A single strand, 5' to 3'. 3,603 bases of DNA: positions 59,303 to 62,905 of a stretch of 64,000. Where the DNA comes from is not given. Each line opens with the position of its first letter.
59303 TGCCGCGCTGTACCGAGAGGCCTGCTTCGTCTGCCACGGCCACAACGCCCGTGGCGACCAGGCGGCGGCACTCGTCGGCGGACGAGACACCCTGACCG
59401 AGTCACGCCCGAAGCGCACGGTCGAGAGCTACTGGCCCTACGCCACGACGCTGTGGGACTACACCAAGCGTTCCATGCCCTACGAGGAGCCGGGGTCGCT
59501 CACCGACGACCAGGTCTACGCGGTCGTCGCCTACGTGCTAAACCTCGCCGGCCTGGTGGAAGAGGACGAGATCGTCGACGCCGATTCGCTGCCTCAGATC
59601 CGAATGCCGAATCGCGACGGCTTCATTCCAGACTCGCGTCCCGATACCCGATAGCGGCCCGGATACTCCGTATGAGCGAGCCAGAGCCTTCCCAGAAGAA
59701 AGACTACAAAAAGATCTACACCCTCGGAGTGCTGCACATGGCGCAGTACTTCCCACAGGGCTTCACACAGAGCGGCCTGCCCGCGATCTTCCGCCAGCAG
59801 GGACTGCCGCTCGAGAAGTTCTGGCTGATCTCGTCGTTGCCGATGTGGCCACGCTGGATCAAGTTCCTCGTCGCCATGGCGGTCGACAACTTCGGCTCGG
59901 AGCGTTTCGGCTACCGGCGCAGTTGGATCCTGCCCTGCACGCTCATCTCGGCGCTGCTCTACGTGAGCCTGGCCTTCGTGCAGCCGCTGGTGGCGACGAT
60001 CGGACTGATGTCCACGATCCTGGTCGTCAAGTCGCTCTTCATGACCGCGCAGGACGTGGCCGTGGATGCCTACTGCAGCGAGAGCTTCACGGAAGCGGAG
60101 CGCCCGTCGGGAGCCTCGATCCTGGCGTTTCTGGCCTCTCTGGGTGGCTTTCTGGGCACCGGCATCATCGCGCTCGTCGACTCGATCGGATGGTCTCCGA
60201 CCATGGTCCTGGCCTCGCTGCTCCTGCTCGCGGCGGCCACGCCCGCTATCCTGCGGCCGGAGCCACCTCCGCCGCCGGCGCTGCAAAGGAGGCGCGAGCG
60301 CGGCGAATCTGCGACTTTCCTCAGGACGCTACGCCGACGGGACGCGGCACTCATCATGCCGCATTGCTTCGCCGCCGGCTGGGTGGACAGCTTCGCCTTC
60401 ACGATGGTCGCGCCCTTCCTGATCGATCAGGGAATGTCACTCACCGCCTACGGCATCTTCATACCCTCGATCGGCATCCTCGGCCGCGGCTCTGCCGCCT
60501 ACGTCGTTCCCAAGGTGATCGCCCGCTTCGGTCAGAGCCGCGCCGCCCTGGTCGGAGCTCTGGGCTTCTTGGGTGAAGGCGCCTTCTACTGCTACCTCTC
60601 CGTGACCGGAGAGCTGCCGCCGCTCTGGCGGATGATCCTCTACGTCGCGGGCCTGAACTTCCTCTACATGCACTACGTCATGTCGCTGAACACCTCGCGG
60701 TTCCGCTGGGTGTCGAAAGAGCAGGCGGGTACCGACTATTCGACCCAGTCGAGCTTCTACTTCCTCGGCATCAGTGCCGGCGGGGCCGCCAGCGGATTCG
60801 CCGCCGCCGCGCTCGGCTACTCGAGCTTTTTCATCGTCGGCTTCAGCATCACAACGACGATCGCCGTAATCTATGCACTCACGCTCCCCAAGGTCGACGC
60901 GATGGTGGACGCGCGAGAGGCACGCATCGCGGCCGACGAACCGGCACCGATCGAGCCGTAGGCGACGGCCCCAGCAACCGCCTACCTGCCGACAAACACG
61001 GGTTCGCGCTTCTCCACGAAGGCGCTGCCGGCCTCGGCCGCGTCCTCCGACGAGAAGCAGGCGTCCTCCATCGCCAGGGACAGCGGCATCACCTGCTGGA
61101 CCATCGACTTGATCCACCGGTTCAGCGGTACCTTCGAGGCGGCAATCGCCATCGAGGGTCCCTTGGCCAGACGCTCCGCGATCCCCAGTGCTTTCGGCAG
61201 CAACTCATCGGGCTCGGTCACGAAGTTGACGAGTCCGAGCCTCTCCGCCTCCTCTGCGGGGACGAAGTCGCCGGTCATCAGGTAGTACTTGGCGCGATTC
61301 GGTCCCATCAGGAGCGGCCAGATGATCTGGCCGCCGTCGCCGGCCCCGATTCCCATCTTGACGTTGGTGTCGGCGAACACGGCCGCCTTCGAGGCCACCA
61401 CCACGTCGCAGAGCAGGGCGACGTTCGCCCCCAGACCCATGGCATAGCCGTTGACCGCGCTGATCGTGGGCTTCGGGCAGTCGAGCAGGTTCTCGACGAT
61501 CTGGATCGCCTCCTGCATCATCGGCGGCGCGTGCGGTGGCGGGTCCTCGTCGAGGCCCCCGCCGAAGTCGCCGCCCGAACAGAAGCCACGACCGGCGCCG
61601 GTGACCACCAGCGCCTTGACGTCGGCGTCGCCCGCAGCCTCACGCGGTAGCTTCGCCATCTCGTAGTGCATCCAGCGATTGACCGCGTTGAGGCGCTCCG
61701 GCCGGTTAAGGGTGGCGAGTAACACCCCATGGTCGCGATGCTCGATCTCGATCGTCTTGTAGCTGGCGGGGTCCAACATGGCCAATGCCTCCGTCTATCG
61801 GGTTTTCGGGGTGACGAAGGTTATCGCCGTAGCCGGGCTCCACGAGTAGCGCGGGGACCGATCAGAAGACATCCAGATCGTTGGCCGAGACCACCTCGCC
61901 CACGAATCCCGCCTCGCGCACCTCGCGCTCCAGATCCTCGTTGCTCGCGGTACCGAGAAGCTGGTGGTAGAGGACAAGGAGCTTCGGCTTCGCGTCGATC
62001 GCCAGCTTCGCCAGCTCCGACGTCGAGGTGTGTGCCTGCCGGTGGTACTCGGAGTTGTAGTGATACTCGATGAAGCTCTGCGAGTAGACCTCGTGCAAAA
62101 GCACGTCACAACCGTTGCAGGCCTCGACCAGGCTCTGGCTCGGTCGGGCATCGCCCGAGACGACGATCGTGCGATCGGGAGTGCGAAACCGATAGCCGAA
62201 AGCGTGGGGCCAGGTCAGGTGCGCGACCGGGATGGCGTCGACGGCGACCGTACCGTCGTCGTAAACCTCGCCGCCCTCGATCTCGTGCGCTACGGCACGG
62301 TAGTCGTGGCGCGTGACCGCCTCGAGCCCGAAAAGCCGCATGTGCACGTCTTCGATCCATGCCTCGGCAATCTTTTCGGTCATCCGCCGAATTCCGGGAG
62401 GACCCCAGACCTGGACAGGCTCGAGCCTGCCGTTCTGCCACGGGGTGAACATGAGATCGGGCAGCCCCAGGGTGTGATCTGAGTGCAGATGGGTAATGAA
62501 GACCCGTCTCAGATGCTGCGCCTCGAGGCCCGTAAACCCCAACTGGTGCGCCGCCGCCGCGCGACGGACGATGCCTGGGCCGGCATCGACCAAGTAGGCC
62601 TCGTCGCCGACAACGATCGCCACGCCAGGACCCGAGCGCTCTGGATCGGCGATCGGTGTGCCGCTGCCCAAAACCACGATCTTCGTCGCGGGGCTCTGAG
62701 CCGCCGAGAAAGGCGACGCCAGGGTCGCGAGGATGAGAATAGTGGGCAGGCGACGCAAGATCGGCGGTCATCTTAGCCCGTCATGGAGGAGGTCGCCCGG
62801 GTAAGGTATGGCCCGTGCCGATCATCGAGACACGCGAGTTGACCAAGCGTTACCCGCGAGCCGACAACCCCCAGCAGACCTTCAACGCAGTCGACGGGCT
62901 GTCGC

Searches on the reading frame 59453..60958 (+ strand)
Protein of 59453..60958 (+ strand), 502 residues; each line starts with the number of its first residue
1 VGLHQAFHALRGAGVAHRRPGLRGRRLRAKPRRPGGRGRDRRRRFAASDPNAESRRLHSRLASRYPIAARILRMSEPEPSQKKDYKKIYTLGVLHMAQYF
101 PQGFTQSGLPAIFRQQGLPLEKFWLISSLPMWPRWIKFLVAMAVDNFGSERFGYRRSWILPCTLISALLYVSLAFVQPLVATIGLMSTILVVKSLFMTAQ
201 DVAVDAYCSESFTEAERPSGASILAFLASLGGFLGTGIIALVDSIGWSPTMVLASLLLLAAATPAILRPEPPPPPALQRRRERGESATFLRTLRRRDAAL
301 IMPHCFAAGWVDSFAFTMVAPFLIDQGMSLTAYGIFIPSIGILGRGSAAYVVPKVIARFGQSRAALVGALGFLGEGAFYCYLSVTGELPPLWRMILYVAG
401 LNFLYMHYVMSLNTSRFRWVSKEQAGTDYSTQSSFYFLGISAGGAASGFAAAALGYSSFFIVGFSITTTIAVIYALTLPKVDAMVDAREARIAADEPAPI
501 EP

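Call 74: search_protein_families(library=pfam, proteins=[window:59453-60958:+], max_evalue=0.00001)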
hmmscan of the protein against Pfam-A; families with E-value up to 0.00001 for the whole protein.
window:59453-60958:+ (502 aa): 2 families
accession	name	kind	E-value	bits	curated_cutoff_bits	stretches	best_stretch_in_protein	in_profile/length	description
PF07690.21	MFS_1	-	1.2e-23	84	33.4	1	96-410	6-314/347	Major Facilitator Superfamily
PF03092.22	BT1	-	1e-06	28.2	22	1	123-255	27-161/432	BT1 family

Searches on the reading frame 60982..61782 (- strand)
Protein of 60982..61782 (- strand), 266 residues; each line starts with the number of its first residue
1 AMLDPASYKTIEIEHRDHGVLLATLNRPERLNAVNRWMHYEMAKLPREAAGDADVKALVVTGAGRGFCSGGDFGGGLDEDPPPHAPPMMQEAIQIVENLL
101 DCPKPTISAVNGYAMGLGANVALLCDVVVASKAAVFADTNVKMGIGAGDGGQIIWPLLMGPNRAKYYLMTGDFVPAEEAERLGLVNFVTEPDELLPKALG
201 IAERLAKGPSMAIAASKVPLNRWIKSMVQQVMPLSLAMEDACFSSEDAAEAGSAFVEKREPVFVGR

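Call 74: search_protein_families(library=pfam, proteins=[window:60982-61782:-], max_evalue=0.00001)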
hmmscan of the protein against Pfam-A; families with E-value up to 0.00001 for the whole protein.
window:60982-61782:- (266 aa): 2 families
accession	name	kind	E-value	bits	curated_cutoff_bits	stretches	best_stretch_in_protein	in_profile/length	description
PF00378.25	ECH_1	-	1.9e-50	172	27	1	17-265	3-250/251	Enoyl-CoA hydratase/isomerase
PF16113.10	ECH_2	-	7.7e-25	88.5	27.2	1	22-215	3-194/335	Enoyl-CoA hydratase/isomerase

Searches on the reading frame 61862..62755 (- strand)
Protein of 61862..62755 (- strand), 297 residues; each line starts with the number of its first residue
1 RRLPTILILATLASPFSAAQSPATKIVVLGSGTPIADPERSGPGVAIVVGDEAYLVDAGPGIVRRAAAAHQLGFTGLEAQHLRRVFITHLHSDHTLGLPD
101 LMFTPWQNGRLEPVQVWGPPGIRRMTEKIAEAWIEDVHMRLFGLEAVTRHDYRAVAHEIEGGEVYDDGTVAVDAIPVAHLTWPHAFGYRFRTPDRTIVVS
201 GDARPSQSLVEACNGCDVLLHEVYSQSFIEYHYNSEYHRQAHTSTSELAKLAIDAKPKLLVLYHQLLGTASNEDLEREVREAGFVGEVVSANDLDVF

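Call 74: search_protein_families(library=pfam, proteins=[window:61862-62755:-], max_evalue=0.00001)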
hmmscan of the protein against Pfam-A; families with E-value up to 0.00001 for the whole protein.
window:61862-62755:- (297 aa): 2 families
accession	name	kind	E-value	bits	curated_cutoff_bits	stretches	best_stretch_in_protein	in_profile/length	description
PF12706.13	Lactamase_B_2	-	1.4e-18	67.6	27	1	54-264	3-199/200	Beta-lactamase superfamily domain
PF00753.33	Lactamase_B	-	7.5e-11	42.8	22.7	1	47-264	11-196/196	Metallo-beta-lactamase superfamily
